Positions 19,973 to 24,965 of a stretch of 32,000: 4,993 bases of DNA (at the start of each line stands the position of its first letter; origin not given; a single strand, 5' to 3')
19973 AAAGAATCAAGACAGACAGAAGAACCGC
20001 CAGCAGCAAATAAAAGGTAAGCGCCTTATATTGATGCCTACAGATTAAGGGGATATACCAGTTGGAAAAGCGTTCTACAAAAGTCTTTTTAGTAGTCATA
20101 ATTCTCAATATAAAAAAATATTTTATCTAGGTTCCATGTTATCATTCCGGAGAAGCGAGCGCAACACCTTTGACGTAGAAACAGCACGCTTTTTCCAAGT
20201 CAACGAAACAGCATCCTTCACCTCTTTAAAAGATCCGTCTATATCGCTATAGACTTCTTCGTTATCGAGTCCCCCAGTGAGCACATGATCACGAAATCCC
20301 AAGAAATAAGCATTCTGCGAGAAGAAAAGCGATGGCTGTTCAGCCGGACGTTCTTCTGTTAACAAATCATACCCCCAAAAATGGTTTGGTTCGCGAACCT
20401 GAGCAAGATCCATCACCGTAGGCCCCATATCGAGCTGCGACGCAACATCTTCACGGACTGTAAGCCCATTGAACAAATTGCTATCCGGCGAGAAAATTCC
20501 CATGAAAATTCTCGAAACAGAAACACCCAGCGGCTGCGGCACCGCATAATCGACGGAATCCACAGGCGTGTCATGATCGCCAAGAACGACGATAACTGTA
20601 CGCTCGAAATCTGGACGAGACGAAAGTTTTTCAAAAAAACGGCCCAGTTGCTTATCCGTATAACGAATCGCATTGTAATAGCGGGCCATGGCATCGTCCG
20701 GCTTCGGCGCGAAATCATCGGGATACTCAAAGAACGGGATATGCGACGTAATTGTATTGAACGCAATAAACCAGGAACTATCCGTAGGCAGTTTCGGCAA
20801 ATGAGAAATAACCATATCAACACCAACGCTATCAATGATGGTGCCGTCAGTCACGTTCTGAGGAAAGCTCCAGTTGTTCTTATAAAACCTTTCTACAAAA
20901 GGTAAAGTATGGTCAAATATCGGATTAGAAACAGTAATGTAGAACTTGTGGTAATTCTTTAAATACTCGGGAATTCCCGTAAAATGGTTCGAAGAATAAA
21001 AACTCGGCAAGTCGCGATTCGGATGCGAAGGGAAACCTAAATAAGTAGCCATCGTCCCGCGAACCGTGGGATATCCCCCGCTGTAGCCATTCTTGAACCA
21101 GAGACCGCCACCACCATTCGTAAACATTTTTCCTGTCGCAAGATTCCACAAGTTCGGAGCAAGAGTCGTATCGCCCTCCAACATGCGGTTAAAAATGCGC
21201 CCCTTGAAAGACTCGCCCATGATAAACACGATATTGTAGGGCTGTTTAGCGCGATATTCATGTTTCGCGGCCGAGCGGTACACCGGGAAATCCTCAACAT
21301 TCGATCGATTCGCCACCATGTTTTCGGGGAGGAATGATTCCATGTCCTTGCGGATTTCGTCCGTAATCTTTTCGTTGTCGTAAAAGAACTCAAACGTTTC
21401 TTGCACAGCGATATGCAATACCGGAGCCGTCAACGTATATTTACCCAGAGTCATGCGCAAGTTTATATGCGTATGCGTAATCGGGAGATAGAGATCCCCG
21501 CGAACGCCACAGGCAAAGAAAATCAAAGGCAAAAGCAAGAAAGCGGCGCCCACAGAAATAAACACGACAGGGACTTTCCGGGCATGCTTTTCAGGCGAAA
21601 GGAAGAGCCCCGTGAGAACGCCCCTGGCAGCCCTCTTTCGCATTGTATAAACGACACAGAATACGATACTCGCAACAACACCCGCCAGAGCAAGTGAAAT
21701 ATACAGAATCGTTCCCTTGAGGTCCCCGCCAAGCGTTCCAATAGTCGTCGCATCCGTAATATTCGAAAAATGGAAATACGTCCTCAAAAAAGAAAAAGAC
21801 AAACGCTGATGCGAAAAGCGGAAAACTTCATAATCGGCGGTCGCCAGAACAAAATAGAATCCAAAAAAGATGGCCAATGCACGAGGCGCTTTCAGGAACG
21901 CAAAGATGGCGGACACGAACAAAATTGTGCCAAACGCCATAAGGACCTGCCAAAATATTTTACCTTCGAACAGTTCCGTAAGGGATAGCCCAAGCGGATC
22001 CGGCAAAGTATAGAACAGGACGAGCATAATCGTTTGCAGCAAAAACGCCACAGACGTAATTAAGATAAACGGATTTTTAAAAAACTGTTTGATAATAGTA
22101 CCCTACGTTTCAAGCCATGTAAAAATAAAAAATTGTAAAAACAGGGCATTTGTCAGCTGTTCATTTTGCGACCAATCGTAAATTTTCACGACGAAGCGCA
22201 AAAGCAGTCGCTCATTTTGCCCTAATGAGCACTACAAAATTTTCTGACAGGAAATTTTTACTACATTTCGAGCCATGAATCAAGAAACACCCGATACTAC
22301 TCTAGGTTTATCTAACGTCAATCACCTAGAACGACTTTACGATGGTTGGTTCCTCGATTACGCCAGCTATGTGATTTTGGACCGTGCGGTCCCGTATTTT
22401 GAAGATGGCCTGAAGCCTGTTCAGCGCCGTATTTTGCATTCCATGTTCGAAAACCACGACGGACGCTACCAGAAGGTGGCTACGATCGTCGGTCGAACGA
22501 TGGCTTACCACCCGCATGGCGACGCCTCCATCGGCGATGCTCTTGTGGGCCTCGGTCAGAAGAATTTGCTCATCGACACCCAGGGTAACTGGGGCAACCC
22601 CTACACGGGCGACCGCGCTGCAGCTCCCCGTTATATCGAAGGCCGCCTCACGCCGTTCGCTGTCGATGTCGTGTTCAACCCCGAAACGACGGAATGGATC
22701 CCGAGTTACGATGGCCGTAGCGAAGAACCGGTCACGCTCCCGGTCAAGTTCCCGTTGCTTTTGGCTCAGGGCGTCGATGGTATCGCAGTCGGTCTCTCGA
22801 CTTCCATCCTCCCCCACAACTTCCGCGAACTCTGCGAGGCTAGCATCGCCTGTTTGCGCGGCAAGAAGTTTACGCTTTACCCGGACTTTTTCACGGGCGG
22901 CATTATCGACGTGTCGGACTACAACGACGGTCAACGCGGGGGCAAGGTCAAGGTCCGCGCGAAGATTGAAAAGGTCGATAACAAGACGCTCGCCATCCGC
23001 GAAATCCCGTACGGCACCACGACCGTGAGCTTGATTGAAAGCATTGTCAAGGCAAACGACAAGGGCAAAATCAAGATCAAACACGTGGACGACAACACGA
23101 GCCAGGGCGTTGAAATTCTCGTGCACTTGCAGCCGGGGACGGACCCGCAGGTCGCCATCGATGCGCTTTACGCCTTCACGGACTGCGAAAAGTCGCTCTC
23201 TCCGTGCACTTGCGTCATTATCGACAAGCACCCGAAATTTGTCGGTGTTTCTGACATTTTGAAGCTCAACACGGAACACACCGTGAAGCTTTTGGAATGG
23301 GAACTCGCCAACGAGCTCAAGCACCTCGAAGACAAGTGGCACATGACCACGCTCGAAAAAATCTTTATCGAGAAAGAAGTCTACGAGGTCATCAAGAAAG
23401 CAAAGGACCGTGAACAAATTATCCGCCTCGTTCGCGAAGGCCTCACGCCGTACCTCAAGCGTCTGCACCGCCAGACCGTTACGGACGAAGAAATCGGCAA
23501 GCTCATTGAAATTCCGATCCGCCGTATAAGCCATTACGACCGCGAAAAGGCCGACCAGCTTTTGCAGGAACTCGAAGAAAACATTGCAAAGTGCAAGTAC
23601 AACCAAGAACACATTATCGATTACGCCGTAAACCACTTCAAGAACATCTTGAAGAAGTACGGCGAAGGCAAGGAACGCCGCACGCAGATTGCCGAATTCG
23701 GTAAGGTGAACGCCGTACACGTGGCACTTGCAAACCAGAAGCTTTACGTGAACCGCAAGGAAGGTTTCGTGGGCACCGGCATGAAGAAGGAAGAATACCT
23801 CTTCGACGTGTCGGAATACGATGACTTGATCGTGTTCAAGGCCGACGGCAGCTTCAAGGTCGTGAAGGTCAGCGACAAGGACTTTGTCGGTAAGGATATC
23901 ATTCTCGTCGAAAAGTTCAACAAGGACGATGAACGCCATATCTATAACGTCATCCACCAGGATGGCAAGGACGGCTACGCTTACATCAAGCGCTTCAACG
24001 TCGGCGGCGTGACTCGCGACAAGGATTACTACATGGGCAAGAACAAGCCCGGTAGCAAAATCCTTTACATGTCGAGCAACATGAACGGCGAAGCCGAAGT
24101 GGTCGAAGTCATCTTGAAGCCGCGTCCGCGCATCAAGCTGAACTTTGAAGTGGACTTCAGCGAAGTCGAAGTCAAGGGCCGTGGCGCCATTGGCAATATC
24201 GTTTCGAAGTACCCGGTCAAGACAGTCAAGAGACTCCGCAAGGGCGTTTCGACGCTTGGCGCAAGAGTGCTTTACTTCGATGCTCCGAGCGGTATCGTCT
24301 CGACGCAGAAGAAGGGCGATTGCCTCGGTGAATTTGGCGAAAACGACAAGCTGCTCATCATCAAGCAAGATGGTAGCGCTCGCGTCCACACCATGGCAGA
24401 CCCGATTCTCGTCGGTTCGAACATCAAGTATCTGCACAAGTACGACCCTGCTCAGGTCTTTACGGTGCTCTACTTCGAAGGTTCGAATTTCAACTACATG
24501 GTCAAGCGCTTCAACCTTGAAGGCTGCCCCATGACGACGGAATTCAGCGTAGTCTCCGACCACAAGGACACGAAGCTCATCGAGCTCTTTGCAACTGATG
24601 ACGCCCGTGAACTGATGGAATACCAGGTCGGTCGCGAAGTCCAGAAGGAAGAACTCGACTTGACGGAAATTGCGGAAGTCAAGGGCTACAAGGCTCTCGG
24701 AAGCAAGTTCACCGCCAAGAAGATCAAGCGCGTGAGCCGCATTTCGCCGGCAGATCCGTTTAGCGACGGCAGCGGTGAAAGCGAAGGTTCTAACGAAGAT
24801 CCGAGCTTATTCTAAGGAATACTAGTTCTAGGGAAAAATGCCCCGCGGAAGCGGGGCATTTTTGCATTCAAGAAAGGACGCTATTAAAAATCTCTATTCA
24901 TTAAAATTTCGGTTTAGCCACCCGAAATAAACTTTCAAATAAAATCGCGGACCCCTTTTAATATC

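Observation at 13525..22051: Three diverged LtaS-type transferases around an MMPL/RND exporter: candidate undescribed envelope lipid export-and-decoration system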

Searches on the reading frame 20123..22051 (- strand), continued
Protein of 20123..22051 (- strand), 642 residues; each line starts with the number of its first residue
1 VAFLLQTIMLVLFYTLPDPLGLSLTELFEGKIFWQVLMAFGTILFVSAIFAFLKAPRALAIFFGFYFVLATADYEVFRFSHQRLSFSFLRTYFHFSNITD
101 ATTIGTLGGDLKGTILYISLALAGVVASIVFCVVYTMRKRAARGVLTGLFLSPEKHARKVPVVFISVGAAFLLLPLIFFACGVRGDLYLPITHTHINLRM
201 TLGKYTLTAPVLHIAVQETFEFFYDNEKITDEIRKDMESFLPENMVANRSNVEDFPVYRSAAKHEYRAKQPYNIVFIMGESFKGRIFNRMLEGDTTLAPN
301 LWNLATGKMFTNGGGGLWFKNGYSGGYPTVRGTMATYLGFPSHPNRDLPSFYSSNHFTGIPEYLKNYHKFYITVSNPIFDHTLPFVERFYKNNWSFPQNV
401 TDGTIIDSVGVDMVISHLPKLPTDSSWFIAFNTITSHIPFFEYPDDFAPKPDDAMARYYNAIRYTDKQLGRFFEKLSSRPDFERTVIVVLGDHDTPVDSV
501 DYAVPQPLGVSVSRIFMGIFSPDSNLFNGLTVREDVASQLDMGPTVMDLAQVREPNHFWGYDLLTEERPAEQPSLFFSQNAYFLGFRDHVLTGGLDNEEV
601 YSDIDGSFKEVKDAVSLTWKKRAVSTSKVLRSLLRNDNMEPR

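Call 74: fold_search(model_id=the predicted structure, library=pdb)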
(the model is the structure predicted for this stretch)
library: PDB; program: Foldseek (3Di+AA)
matches with E <= 10: 585; with E <= 0.001: 358
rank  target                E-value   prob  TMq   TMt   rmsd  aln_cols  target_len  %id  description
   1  3lxq_A                3.1e-18  1.00  0.51  0.77   4.5       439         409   21  The Crystal Structure of a Protein in the Alkaline Phosphatase Superfamily from Vibrio parahaemolyticus to 1.95A (released 2010-03-09)
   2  3lxq_B                2.5e-17  1.00  0.52  0.78   4.3       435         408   20  The Crystal Structure of a Protein in the Alkaline Phosphatase Superfamily from Vibrio parahaemolyticus to 1.95A (released 2010-03-09)
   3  6v8q_A                3.5e-14  1.00  0.44  0.49  20.1       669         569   14  Structure of an inner membrane protein required for PhoPQ regulated increases in outer membrane cardiolipin (released 2020-03-18)
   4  6xlp_A                1.1e-13  1.00  0.44  0.48  20.2       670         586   14  Structure of the essential inner membrane lipopolysaccharide-PbgA complex (released 2020-08-26)
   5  4uop_B                1.3e-13  1.00  0.47  0.70   5.7       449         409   16  Crystal structure of the lipoteichoic acid synthase LtaP from Listeria monocytogenes (released 2014-08-27)
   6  4uop_A                3.9e-13  1.00  0.46  0.69   6.0       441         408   18  Crystal structure of the lipoteichoic acid synthase LtaP from Listeria monocytogenes (released 2014-08-27)
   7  6vat_F                3.2e-12  1.00  0.41  0.73   4.8       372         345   14  Structure of the periplasmic domain of YejM from Salmonella typhimurium (released 2020-08-26)
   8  6v8q_B                3.5e-12  1.00  0.41  0.46  20.5       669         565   13  Structure of an inner membrane protein required for PhoPQ regulated increases in outer membrane cardiolipin (released 2020-03-18)
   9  6vat_C                5.9e-12  1.00  0.42  0.74   4.8       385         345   15  Structure of the periplasmic domain of YejM from Salmonella typhimurium (released 2020-08-26)
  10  5i5d_C                7.5e-12  1.00  0.42  0.76   4.5       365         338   14  Salmonella global domain 245 (released 2017-04-19)
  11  5i5d_D                8.7e-12  1.00  0.40  0.71   4.9       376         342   14  Salmonella global domain 245 (released 2017-04-19)
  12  2w5r                  8.7e-12  1.00  0.48  0.69   5.2       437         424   16  Structure-based mechanism of lipoteichoic acid synthesis by Staphylococcus aureus LtaS. (released 2009-02-03)
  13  4uor_A                1.8e-11  1.00  0.47  0.70   4.8       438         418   17  Structure of lipoteichoic acid synthase LtaS from Listeria monocytogenes in complex with glycerol phosphate (released 2014-08-27)
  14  5i5d_B                1.9e-11  1.00  0.43  0.76   4.7       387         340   14  Salmonella global domain 245 (released 2017-04-19)
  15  5i5f_A                2.4e-11  1.00  0.39  0.69   6.4       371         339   14  Salmonella global domain 191 (released 2016-08-17)
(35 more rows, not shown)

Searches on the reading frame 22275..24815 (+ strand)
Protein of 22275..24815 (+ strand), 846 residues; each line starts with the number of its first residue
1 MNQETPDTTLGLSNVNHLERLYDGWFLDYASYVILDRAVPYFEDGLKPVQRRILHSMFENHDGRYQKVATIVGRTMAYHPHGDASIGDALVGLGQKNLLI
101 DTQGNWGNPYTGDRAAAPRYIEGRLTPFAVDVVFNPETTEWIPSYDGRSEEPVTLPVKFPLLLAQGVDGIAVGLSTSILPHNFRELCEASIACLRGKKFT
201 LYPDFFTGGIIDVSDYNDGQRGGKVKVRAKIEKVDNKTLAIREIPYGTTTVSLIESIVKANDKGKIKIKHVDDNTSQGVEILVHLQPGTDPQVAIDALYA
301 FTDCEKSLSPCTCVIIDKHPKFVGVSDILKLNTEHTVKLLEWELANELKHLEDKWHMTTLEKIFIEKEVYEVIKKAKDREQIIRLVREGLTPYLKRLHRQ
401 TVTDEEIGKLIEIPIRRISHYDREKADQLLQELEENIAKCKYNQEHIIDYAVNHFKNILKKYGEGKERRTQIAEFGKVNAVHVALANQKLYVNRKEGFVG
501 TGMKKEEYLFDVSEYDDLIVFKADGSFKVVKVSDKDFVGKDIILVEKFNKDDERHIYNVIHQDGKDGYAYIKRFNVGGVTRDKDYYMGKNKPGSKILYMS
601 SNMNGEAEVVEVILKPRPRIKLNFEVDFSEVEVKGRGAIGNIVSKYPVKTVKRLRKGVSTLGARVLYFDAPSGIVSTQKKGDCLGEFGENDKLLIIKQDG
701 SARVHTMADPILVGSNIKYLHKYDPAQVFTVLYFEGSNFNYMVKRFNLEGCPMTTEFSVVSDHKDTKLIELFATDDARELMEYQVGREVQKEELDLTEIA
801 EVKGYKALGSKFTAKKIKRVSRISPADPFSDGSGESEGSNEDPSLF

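Call 10: search_protein_families(library=pfam, proteins=[window:22275-24815:+], max_evalue=0.001)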
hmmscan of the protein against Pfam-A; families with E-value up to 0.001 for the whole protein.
window:22275-24815:+ (846 aa): 1 family
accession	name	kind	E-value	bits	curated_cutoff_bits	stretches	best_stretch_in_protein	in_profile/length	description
PF00521.26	DNA_topoisoIV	-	3.5e-108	362.7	31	1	37-448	1-424/432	DNA gyrase/topoisomerase IV, subunit A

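Call 83: search_protein_families(library=ncbifam, proteins=[window:22275-24815:+], max_evalue=0.00001)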
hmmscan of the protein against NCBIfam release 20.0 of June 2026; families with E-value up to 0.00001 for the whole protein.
window:22275-24815:+ (846 aa): 10 families
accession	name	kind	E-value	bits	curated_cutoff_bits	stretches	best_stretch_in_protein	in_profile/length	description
NF009397.0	PRK12758.1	equivalog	0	1289.6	780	1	13-827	18-832/870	DNA gyrase/topoisomerase IV subunit A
NF007209.0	PRK09631.1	equivalog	2.3e-229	763.3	644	2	17-652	3-632/635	DNA topoisomerase IV subunit A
NF007208.0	PRK09630.1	equivalog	1.7e-121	406.4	598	1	18-479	4-469/479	DNA topoisomerase IV subunit A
NF004044.1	PRK05561.1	subfamily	7e-89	299.4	654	1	18-490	2-497/738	DNA topoisomerase (ATP-hydrolyzing)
NF004043.1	PRK05560.1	equivalog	1.2e-80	271.6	902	1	25-476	14-484/798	DNA gyrase subunit A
TIGR01063.1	gyrA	equivalog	3e-76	257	877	1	25-474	13-481/800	DNA topoisomerase (ATP-hydrolyzing) subunit A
TIGR01062.1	parC_Gneg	equivalog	6.4e-61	206.4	628.9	1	21-481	9-485/735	DNA topoisomerase IV subunit A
TIGR01061.1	parC_Gpos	equivalog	3.7e-58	197.6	813.25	1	19-529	7-536/737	DNA topoisomerase IV subunit A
NF038098.1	GyrA_w_intein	exception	3e-55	187.7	1850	2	122-479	539-914/1232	intein-containing DNA gyrase subunit A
NF010586.0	PRK13979.1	equivalog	1.3e-51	175.6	1475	1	25-499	25-528/957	DNA topoisomerase IV subunit A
